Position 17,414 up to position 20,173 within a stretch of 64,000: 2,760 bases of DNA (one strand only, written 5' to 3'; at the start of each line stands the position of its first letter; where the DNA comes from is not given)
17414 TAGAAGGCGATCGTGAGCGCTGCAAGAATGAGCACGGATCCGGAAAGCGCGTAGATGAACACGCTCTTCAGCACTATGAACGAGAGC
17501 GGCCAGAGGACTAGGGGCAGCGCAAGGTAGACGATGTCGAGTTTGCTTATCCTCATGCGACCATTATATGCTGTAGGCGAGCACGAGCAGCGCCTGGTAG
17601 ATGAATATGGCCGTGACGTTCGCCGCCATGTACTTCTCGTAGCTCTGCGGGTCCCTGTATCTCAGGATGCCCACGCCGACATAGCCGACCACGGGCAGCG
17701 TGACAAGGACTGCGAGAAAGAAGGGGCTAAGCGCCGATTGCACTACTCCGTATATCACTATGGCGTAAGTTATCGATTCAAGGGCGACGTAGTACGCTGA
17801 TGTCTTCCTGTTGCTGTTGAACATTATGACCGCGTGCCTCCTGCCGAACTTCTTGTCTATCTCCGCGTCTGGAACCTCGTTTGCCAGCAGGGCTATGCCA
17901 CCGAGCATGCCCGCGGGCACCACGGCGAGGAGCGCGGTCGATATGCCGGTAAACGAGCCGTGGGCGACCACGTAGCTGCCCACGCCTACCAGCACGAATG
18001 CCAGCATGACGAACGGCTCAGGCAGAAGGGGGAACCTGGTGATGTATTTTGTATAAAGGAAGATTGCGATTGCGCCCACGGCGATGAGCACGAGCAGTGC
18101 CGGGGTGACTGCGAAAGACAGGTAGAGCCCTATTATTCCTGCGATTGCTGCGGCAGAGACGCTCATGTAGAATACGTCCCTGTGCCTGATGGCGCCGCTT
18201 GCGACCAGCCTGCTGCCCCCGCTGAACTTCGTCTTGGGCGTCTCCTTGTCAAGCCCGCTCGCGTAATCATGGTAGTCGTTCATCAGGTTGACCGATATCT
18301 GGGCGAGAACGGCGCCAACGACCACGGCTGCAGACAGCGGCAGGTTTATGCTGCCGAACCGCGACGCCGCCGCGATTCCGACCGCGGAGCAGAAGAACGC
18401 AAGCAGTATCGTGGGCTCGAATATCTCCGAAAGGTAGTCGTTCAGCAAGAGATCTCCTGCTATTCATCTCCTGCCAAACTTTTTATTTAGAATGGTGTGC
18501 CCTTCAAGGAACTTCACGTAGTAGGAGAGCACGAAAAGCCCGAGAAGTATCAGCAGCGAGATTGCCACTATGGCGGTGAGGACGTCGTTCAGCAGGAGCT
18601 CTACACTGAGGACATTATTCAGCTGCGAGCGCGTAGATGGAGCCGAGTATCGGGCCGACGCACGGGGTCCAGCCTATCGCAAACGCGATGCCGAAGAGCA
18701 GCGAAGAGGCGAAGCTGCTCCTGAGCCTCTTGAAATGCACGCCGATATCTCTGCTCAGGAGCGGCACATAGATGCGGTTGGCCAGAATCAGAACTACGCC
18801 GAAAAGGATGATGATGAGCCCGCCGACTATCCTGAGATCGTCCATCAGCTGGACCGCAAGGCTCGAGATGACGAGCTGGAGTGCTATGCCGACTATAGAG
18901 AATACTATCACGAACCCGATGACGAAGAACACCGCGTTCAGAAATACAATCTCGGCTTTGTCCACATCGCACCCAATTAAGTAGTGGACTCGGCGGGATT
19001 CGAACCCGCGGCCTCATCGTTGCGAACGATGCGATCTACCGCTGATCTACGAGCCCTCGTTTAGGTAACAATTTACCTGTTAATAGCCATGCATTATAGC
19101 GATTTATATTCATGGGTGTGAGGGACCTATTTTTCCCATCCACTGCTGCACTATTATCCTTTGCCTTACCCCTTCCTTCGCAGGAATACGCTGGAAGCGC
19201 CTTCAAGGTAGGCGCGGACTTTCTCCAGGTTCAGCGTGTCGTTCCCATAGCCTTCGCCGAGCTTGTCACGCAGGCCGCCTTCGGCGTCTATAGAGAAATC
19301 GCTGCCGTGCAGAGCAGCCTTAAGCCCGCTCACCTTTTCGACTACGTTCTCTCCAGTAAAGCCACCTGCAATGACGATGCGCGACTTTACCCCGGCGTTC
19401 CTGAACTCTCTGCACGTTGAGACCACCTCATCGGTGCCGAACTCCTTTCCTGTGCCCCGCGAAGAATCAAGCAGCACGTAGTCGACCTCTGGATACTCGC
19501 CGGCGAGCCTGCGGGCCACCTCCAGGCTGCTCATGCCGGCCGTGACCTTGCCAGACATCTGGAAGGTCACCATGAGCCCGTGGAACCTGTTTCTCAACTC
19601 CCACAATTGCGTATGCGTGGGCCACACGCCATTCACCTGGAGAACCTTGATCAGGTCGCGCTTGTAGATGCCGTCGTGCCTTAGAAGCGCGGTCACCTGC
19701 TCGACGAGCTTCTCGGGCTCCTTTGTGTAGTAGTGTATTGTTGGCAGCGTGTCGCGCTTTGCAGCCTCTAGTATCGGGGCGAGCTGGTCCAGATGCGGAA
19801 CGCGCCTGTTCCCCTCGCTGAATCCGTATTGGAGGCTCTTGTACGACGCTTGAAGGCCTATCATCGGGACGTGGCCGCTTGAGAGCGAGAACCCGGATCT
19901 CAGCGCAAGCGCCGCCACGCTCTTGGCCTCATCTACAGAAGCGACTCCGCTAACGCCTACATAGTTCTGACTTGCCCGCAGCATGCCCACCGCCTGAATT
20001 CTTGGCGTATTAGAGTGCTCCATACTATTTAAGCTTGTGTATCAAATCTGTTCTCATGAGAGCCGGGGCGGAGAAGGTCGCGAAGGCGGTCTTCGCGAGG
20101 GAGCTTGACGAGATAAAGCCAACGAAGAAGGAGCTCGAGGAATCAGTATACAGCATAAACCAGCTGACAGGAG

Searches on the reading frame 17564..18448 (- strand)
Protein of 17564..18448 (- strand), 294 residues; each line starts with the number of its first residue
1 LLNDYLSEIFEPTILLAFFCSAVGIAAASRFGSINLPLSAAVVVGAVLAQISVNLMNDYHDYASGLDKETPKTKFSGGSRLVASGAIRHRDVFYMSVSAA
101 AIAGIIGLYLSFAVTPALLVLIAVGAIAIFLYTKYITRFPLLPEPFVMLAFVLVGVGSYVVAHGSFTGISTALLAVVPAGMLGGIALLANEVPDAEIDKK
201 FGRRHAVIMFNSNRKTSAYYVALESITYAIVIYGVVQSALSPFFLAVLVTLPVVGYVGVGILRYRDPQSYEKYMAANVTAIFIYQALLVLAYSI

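Call 52: search_protein_families(library=pfam, max_evalue=0.00001, proteins=[window:17564-18448:-])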
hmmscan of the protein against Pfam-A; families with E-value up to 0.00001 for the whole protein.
window:17564-18448:- (294 aa): 1 family
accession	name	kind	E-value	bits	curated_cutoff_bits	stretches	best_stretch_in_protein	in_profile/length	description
PF01040.23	UbiA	-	5e-26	91.9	34.2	1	18-274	2-244/250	UbiA prenyltransferase family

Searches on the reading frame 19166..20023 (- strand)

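Call 52: search_protein_families(library=pfam, max_evalue=0.00001, proteins=[window:19166-20023:-])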
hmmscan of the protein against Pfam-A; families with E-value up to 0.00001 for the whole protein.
window:19166-20023:- (285 aa): 0 families

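Call 54: search_protein_families(library=pfam, max_evalue=0.01, proteins=[window:19166-20023:-])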
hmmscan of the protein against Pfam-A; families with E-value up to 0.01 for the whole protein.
window:19166-20023:- (285 aa): 1 family
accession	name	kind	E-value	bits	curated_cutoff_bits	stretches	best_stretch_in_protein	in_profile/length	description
PF00697.28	PRAI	-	1e-05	25.8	22.7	1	171-244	108-173/193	N-(5'phosphoribosyl)anthranilate (PRA) isomerase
